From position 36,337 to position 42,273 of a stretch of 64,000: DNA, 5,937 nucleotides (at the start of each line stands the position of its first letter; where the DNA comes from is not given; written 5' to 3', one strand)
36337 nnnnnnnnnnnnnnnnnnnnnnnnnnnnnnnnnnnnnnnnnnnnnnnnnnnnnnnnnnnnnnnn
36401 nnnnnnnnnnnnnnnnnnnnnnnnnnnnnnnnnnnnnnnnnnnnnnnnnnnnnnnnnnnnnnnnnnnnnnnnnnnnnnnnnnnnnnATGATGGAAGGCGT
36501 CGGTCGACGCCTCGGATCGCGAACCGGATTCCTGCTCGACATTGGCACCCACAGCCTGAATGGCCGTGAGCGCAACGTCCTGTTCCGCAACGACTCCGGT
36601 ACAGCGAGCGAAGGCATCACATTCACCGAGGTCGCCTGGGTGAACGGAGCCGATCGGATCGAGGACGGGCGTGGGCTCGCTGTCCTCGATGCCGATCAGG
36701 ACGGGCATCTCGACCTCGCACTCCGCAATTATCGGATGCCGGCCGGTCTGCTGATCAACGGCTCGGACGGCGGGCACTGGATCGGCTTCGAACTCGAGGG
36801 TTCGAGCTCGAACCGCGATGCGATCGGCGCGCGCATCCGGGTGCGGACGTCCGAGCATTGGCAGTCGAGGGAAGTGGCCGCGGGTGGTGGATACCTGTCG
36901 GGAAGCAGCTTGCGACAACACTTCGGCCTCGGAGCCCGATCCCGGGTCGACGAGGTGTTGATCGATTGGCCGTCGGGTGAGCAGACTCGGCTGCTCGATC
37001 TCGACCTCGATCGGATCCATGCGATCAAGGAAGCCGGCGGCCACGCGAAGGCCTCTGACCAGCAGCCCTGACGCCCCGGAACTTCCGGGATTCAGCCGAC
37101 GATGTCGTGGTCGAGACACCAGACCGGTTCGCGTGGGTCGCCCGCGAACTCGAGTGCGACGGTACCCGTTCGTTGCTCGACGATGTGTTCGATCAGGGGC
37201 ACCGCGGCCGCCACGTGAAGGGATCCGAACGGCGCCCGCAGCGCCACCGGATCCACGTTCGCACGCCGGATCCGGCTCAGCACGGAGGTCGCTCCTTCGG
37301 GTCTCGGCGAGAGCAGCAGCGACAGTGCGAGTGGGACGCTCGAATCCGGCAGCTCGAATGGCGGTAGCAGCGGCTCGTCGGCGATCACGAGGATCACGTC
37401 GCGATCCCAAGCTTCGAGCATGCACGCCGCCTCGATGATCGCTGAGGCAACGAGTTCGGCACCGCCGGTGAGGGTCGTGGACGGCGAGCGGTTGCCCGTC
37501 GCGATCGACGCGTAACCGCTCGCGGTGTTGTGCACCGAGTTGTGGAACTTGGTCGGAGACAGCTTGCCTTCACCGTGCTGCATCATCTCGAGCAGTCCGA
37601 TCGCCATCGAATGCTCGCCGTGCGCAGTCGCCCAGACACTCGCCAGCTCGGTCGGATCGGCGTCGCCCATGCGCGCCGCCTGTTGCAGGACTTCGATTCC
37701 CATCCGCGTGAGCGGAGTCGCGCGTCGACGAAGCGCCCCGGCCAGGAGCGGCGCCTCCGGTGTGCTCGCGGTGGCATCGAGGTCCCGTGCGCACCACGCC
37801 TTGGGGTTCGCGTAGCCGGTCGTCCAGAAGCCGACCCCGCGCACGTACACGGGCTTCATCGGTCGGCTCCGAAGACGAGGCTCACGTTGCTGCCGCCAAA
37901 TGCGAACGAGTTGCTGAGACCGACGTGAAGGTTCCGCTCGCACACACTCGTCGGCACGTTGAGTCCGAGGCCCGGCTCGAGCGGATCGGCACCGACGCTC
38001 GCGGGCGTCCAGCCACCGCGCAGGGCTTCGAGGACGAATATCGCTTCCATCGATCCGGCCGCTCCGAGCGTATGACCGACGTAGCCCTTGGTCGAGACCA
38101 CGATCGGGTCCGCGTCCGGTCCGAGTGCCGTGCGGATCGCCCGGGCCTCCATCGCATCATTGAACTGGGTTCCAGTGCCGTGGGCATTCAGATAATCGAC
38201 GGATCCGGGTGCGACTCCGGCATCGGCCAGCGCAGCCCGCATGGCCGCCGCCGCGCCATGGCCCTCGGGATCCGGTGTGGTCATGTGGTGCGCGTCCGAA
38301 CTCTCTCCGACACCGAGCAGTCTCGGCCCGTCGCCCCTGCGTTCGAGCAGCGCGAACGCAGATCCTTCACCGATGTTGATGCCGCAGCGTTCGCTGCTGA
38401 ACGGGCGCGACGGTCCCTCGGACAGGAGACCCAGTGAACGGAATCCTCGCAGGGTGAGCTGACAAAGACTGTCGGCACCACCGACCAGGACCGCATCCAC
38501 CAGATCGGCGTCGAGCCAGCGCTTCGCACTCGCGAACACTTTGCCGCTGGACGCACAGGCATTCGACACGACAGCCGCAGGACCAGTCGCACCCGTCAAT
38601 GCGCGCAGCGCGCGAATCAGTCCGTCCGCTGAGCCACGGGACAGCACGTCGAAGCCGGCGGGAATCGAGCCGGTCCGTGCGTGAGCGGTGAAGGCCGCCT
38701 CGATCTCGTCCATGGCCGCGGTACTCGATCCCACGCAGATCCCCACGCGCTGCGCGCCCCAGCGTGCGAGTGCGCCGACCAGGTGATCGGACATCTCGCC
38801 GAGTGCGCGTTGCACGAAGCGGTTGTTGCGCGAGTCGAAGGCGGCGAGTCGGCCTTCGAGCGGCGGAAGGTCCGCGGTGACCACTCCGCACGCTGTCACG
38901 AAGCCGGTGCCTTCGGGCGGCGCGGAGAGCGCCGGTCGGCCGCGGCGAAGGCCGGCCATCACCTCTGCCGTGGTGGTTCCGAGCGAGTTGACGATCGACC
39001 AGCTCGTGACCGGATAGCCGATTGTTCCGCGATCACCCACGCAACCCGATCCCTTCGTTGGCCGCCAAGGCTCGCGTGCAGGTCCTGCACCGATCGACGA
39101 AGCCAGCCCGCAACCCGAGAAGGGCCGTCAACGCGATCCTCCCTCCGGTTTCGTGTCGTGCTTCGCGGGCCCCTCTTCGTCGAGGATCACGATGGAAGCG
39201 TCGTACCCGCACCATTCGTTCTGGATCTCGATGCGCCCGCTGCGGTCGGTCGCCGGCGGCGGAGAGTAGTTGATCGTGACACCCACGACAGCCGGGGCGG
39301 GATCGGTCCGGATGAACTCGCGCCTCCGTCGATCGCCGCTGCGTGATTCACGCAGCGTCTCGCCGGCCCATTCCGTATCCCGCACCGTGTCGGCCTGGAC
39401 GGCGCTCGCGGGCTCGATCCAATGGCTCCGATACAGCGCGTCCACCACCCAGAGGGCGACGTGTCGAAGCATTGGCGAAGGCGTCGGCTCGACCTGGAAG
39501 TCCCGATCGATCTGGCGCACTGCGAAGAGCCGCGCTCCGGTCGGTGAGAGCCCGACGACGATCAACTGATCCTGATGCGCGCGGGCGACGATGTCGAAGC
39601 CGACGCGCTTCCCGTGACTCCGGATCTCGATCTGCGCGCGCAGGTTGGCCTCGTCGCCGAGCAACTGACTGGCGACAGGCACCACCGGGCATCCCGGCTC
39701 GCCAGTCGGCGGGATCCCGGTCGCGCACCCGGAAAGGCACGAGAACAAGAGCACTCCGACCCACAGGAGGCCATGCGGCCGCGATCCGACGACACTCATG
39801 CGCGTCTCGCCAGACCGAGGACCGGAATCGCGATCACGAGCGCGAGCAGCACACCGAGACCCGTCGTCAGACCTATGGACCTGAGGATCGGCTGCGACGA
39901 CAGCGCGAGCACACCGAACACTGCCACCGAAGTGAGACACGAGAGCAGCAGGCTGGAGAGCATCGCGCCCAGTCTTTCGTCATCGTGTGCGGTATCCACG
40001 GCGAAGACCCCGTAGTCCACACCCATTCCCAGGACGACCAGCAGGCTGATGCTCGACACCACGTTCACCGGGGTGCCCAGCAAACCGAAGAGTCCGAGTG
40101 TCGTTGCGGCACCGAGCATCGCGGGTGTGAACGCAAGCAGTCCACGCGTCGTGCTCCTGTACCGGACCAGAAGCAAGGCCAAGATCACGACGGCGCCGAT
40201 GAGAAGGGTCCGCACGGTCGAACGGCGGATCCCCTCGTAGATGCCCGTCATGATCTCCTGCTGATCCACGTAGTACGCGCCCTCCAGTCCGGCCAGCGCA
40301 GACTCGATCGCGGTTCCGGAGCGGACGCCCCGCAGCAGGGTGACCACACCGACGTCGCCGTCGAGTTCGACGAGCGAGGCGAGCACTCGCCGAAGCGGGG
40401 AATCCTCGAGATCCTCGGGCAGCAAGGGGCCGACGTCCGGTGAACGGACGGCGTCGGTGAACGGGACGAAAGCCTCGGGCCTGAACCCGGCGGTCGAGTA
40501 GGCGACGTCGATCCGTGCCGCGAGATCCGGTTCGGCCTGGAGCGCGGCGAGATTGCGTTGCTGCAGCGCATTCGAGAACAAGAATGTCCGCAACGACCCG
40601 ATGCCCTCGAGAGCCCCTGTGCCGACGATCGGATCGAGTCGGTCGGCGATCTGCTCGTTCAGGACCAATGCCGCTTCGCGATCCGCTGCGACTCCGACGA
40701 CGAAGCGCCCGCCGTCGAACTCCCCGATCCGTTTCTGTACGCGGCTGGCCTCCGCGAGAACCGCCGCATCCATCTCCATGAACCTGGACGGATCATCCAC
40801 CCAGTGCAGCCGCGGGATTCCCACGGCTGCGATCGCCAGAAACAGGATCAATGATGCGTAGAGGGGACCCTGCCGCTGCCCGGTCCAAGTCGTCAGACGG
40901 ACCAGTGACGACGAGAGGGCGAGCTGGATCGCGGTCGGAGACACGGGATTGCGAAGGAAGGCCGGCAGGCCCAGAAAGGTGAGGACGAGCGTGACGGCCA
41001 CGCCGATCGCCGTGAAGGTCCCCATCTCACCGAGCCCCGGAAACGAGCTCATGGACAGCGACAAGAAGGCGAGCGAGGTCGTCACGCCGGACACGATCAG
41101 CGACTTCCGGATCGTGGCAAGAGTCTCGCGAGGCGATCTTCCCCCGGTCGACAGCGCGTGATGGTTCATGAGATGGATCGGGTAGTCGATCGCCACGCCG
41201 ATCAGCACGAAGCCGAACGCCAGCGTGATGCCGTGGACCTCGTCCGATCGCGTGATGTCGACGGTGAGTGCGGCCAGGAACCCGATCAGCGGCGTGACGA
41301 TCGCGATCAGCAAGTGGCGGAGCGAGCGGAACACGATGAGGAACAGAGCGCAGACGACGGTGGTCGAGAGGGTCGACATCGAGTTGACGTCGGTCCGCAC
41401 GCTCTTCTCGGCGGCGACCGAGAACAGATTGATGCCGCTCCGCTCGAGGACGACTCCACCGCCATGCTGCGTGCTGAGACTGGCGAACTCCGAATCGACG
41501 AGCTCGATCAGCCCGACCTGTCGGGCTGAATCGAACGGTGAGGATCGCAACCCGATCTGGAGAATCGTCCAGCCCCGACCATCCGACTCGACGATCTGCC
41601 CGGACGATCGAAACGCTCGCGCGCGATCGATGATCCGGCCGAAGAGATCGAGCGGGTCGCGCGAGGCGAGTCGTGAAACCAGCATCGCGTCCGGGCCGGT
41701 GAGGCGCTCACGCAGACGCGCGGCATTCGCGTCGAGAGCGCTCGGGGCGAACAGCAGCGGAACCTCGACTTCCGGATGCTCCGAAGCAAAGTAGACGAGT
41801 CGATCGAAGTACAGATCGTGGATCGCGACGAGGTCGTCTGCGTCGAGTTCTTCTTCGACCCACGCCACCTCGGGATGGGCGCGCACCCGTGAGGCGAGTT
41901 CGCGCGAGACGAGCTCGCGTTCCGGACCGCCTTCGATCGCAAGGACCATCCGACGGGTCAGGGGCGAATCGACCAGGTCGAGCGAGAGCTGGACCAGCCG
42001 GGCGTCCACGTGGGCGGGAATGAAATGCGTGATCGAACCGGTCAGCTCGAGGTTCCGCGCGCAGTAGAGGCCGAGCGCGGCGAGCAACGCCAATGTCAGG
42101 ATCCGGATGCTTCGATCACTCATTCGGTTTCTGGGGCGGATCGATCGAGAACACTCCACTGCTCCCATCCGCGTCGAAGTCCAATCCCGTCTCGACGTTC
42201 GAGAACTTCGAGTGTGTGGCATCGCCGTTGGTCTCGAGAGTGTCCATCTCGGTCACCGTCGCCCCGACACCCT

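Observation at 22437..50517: Aryl-polyene-type pigment cluster that mixes xanthomonadin, flexirubin and foreign radical-SAM features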

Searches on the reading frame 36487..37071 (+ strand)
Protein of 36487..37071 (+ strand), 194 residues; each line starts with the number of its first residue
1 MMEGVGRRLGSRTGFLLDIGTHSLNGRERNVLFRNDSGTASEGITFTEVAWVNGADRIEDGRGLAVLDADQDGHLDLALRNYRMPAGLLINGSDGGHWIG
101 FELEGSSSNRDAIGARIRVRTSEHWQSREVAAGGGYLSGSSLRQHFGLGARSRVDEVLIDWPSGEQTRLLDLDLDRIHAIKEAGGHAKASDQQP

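Call 9: search_protein_families(library=pfam, proteins=[window:36487-37071:+], max_evalue=0.01)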
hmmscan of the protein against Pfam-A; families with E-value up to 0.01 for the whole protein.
window:36487-37071:+ (194 aa): 2 families
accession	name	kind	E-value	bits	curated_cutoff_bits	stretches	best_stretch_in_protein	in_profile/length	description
PF07593.17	UnbV_ASPIC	-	2.2e-20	72.8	23.4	1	112-177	1-66/68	ASPIC and UnbV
PF13517.12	FG-GAP_3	-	0.00079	20.4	26.9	1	27-78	15-60/61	FG-GAP-like repeat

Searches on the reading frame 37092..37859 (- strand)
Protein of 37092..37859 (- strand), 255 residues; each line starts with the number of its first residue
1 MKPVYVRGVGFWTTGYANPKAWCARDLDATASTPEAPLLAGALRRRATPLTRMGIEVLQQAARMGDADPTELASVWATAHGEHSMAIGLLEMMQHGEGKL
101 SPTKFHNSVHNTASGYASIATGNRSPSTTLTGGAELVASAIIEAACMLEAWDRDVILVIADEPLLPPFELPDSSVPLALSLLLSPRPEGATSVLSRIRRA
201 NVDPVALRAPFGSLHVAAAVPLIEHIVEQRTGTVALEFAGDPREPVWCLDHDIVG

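Call 9: search_protein_families(library=pfam, proteins=[window:37092-37859:-], max_evalue=0.01)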
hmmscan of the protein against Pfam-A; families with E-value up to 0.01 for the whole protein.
window:37092-37859:- (255 aa): 3 families
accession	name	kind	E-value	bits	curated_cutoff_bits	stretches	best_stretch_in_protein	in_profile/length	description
PF13723.12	Ketoacyl-synt_2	-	1e-31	110.7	25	1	22-191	4-171/223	Beta-ketoacyl synthase, N-terminal domain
PF05658.19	YadA_head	-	0.0043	17.8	25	0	77-88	13-24/27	YadA head domain repeat (2 copies)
PF00109.32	ketoacyl-synt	-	0.0061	16.6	20.8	1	45-160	84-200/252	Beta-ketoacyl synthase, N-terminal domain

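Call 39: search_protein_families(library=ncbifam, proteins=[window:37092-37859:-], max_evalue=0.00001)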
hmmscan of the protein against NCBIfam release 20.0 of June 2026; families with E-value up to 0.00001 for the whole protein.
window:37092-37859:- (255 aa): 0 families

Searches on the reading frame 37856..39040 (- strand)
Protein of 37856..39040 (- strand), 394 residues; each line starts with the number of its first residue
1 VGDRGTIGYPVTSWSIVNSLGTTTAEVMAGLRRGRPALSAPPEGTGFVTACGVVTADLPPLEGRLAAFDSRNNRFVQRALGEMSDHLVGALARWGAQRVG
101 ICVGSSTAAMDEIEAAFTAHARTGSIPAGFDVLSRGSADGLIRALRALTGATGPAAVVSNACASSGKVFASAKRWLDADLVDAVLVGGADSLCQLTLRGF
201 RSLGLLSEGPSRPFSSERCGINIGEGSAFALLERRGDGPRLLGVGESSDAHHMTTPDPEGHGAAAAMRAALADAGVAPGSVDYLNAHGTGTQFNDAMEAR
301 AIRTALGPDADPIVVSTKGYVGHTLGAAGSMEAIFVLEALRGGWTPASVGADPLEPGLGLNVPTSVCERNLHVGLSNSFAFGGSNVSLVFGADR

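Call 9: search_protein_families(library=pfam, proteins=[window:37856-39040:-], max_evalue=0.01)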
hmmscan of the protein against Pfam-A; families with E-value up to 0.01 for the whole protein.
window:37856-39040:- (394 aa): 3 families
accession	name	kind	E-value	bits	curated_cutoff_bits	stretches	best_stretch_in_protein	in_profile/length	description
PF02801.28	Ketoacyl-synt_C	-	1.6e-32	112.4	20.8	1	242-350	5-117/119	Beta-ketoacyl synthase, C-terminal domain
PF00109.32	ketoacyl-synt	-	2.2e-12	47.5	20.8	1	97-235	114-249/252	Beta-ketoacyl synthase, N-terminal domain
PF00108.29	Thiolase_N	-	0.00047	20.1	26.4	0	141-194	62-117/260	Thiolase, N-terminal domain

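Call 39: search_protein_families(library=ncbifam, proteins=[window:37856-39040:-], max_evalue=0.00001)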
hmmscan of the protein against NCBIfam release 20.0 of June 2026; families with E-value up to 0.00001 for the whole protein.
window:37856-39040:- (394 aa): 19 families
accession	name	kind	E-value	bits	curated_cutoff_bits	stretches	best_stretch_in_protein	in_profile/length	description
NF006618.0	PRK09185.1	subfamily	9.3e-120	400.3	407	1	11-392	7-392/394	beta-ketoacyl-ACP synthase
TIGR03150.1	fabF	equivalog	4e-62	210.2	493.75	1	93-390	92-406/407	beta-ketoacyl-ACP synthase II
NF005589.0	PRK07314.1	subfamily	6.4e-60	203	387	1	95-391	97-410/413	beta-ketoacyl-ACP synthase II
NF004970.0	PRK06333.1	subfamily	6.5e-50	170.2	525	1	149-390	160-419/424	beta-ketoacyl-ACP synthase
NF058662.1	cispenta_AmcF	equivalog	1.2e-48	166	325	1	143-391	110-368/369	cispentacin biosynthesis acyltransferase subunit AmcF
NF006274.0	PRK08439.1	equivalog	1.1e-44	152.8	621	1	73-390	70-403/406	beta-ketoacyl-ACP synthase II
NF004618.0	PRK05952.1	equivalog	9.1e-44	149.9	455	1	97-390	79-380/384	beta-ketoacyl-ACP synthase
NF005916.1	PRK07910.1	equivalog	2.4e-42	145.3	560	1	131-392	144-417/418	KasA/KasB family beta-ketoacyl-ACP synthase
NF006434.0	PRK08722.1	equivalog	1.4e-40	139.4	759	1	95-390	97-411/414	beta-ketoacyl-ACP synthase II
NF005076.0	PRK06501.1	equivalog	1.7e-40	139.2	629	1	155-392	168-422/425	beta-ketoacyl-ACP synthase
NF005935.0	PRK07967.1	equivalog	9.6e-38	130.1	630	1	11-390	6-401/406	beta-ketoacyl-ACP synthase I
NF006587.0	PRK09116.1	equivalog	3e-37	128.3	470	1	98-391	100-405/408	beta-ketoacyl-ACP synthase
NF005490.0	PRK07103.1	equivalog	3.7e-35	121.8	445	1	91-390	99-410/414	polyketide beta-ketoacyl:acyl carrier protein synthase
NF053555.1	prodigi_MBC_PigJ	equivalog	1.5e-22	79.7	900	1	156-369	507-726/759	prodigiosin MBC biosynthesis protein PigJ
NF040607.1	mycolic_Pks13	equivalog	4.5e-20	70.8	2100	1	152-349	261-473/1680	polyketide synthase Pks13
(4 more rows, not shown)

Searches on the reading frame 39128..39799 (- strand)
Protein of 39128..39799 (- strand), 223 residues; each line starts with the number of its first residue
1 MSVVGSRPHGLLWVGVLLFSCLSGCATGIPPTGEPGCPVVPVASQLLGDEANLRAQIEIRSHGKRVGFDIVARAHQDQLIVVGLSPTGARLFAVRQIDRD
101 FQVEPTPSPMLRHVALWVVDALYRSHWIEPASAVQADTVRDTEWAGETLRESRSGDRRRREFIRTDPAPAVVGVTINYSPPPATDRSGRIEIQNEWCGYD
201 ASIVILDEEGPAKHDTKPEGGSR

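Call 9: search_protein_families(library=pfam, proteins=[window:39128-39799:-], max_evalue=0.01)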
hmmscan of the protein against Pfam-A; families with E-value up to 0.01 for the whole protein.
window:39128-39799:- (223 aa): 1 family
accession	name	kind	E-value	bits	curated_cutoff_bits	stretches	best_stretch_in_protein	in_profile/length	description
PF11659.14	DUF3261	-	5.2e-11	43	22.3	1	54-203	3-133/137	Protein of unknown function (DUF3261)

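Call 39: search_protein_families(library=ncbifam, proteins=[window:39128-39799:-], max_evalue=0.00001)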
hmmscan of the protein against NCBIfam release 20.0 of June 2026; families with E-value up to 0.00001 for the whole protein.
window:39128-39799:- (223 aa): 0 families

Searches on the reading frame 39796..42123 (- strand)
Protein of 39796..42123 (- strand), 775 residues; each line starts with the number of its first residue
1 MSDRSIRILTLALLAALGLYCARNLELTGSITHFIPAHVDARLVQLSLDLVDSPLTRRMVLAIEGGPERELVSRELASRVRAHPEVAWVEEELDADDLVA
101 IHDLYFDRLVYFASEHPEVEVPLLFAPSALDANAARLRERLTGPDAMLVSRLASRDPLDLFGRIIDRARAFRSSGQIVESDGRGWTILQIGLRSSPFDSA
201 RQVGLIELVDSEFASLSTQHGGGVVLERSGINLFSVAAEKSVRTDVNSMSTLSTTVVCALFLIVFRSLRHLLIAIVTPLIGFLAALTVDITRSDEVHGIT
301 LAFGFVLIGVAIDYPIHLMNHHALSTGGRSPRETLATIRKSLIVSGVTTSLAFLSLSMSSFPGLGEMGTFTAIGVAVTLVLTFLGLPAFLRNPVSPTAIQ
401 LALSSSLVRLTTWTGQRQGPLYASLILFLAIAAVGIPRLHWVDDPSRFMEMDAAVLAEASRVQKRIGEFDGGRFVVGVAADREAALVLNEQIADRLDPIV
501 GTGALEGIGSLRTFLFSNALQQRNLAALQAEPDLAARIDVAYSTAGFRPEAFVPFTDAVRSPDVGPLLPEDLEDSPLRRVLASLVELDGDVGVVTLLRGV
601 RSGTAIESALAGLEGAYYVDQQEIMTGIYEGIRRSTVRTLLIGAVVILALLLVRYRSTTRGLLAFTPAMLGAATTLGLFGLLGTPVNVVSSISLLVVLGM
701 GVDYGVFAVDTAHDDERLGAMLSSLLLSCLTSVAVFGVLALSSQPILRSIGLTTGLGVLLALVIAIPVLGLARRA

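Call 9: search_protein_families(library=pfam, proteins=[window:39796-42123:-], max_evalue=0.01)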
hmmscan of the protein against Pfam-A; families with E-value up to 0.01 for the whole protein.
window:39796-42123:- (775 aa): 1 family
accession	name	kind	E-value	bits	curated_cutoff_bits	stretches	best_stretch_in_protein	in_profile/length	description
PF03176.21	MMPL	-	2.9e-16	59.8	20.5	2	240-390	139-299/333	MMPL family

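Call 39: search_protein_families(library=ncbifam, proteins=[window:39796-42123:-], max_evalue=0.00001)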
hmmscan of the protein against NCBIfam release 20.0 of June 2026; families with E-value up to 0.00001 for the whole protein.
window:39796-42123:- (775 aa): 5 families
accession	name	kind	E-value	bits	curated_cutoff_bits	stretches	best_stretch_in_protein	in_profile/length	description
TIGR00921.1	2A067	subfamily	3.1e-35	121.4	351.9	2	218-390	555-731/733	hydrophobe/amphiphile efflux-3 (HAE3) family transporter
TIGR03480.1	HpnN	hypoth_equivalog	7.3e-26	90.4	751.85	2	206-440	231-470/862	hopanoid biosynthesis associated RND transporter like protein HpnN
TIGR00833.1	actII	subfamily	8.9e-15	54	874.7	2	627-767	166-323/910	MMPL family RND transporter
NF045600.2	BstA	equivalog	6.3e-11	40.9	1400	1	241-434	282-478/903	sterol transporter cytoplasmic membrane protein BstA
NF052374.1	HopndTporHpnN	equivalog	1e-06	27.1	1100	0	642-766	720-847/858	hopanoid transporter HpnN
